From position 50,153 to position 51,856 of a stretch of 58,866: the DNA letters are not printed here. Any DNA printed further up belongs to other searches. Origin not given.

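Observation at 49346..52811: Cellulosome-style cassette: anchored cohesin scaffold, GH39-like hydrolase, dockerin-like module, second cohesin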

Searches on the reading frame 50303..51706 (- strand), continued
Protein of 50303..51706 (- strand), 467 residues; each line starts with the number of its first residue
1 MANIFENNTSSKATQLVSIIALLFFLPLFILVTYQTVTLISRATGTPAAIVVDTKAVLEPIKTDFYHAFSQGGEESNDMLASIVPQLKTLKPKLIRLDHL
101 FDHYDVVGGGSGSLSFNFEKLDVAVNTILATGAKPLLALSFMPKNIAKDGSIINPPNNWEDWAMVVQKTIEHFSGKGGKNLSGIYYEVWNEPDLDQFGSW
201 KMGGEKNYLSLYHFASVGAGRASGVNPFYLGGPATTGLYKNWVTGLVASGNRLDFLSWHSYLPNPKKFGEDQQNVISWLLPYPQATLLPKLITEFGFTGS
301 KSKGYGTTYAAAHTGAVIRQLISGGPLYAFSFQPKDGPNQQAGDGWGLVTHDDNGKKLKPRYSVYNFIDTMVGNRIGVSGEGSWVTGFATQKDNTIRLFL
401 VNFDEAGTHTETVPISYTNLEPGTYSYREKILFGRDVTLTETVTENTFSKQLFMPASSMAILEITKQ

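Call 56: fold_search(model_id=the predicted structure, library=pdb)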
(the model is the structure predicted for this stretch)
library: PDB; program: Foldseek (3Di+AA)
matches with E <= 10: 1623; with E <= 0.001: 279
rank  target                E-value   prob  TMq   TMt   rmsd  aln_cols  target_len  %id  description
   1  8i0j_A                9.5e-24  1.00  0.67  0.63   5.6       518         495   18  JB13GH39P28 mutant-D41G (released 2024-04-24)
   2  8i0j_B                3.2e-23  1.00  0.67  0.64   5.4       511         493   18  JB13GH39P28 mutant-D41G (released 2024-04-24)
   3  4ekj                  4.8e-23  1.00  0.64  0.61   5.8       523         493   18  Crystal structure of a monomeric beta-xylosidase from Caulobacter crescentus CB15 (released 2012-09-26)
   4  8i0x_A                8.8e-23  1.00  0.66  0.63   5.8       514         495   17  Beta-Xylosidase JB13GH39P28 showing salt/ethanol/trypsin tolerance, low-pH/low-Temperature activity, and transformatio (released 2024-04-24)
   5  6uqj                  4.7e-22  1.00  0.65  0.61   5.9       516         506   17  Crystal structure of the GH39 enzyme from Xanthomonas axonopodis pv. citri (released 2020-07-22)
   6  5z3k_A                5.7e-22  1.00  0.60  0.59   6.5       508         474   15  Crystal structure of glucosidase from Croceicoccus marinus at 1.8 Angstrom resolution (released 2019-01-23)
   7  5z3k_B                8.1e-22  1.00  0.61  0.59   6.5       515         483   14  Crystal structure of glucosidase from Croceicoccus marinus at 1.8 Angstrom resolution (released 2019-01-23)
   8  1px8_A                9.7e-22  1.00  0.68  0.64   5.3       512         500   18  Crystal structure of beta-D-xylosidase from Thermoanaerobacterium saccharolyticum, a family 39 glycoside hydrolase (released 2003-12-23)
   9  2bs9_A                1.4e-21  1.00  0.70  0.66   4.7       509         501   19  Native crystal structure of a GH39 beta-xylosidase XynB1 from Geobacillus stearothermophilus (released 2005-10-12)
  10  6yyh_A                5.5e-21  1.00  0.69  0.64   5.2       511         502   18  Crystal structure of beta-D-xylosidase from Dictyoglomus thermophilum in ligand-free form (released 2020-12-02)
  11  1w91_A                7.0e-21  1.00  0.68  0.64   5.3       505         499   19  crystal structure of 1,4-BETA-D-XYLAN XYLOHYDROLASE solve using anomalous signal from Seleniomethionine (released 2006-02-01)
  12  6yyh_B                7.0e-21  1.00  0.68  0.64   5.0       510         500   18  Crystal structure of beta-D-xylosidase from Dictyoglomus thermophilum in ligand-free form (released 2020-12-02)
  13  2bfg_A                8.9e-21  1.00  0.68  0.64   4.9       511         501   19  crystal structure of beta-xylosidase (fam GH39) in complex with dinitrophenyl-beta-xyloside and covalently bound xylos (released 2005-10-12)
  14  6i6x_A                2.1e-20  1.00  0.63  0.51   6.4       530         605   16  New Irreversible a-l-Iduronidase Inhibitors and Activity-Based Probes (released 2018-12-05)
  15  3w81_A                2.2e-20  1.00  0.63  0.50   6.4       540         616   14  Human alpha-l-iduronidase (released 2013-08-21)
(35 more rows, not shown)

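Call 78: search_protein_families(library=pfam, proteins=[L050:2007-3338:+, L050:109-1458:+, L052:3227-4657:-, L055:2205-3449:-, L053:838-1380:+, L079:515-1114:-], max_evalue=0.01)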
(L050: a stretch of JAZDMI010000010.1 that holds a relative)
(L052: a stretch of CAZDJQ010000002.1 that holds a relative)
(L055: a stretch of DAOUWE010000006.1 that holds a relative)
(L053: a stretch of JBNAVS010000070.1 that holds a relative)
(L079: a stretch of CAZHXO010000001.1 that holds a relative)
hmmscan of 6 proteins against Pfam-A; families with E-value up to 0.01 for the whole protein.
L050:2007-3338:+ (443 aa): 4 families
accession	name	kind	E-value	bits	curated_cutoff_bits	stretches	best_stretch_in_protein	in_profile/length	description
PF00963.24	Cohesin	-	6.3e-10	39.8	24.1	1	58-161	14-125/139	Cohesin domain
PF00404.24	Dockerin_1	-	2.4e-06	28.1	22.9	1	386-434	1-53/57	Dockerin type I domain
PF00041.27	fn3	-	2.1e-05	25.1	25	1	186-272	3-70/84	Fibronectin type III domain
PF16656.11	Pur_ac_phosph_N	-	0.00058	20.8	30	1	189-281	6-86/93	Purple acid Phosphatase, N-terminal domain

L050:109-1458:+ (449 aa): 3 families
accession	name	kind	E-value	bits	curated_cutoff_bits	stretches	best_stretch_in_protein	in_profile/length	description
PF00404.24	Dockerin_1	-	6.6e-08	33.1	22.9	2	392-440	1-53/57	Dockerin type I domain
PF13620.12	CarboxypepD_reg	-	0.0016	19.2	32.3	1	316-382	12-76/82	Carboxypeptidase regulatory-like domain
PF02369.22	Big_1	-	0.0044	17.5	34.9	1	317-358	34-76/93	Bacterial Ig-like domain (group 1)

L052:3227-4657:- (476 aa): 1 family
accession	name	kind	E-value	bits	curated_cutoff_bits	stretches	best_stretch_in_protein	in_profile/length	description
PF00404.24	Dockerin_1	-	4.9e-07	30.3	22.9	1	418-462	1-50/57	Dockerin type I domain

L055:2205-3449:- (414 aa): 0 families

L053:838-1380:+ (180 aa): 3 families
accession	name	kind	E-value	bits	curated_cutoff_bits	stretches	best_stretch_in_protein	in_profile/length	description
PF16656.11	Pur_ac_phosph_N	-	2.5e-09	38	30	1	45-126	6-93/93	Purple acid Phosphatase, N-terminal domain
PF00041.27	fn3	-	1.5e-07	32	25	1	40-110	1-68/84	Fibronectin type III domain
PF00404.24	Dockerin_1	-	0.0096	16.5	22.9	0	158-174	35-51/57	Dockerin type I domain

L079:515-1114:- (199 aa): 2 families
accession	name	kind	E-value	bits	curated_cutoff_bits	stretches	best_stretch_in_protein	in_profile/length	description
PF16656.11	Pur_ac_phosph_N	-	1.4e-09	38.8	30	1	45-124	7-93/93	Purple acid Phosphatase, N-terminal domain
PF00041.27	fn3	-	0.00012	22.7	25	1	40-108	2-68/84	Fibronectin type III domain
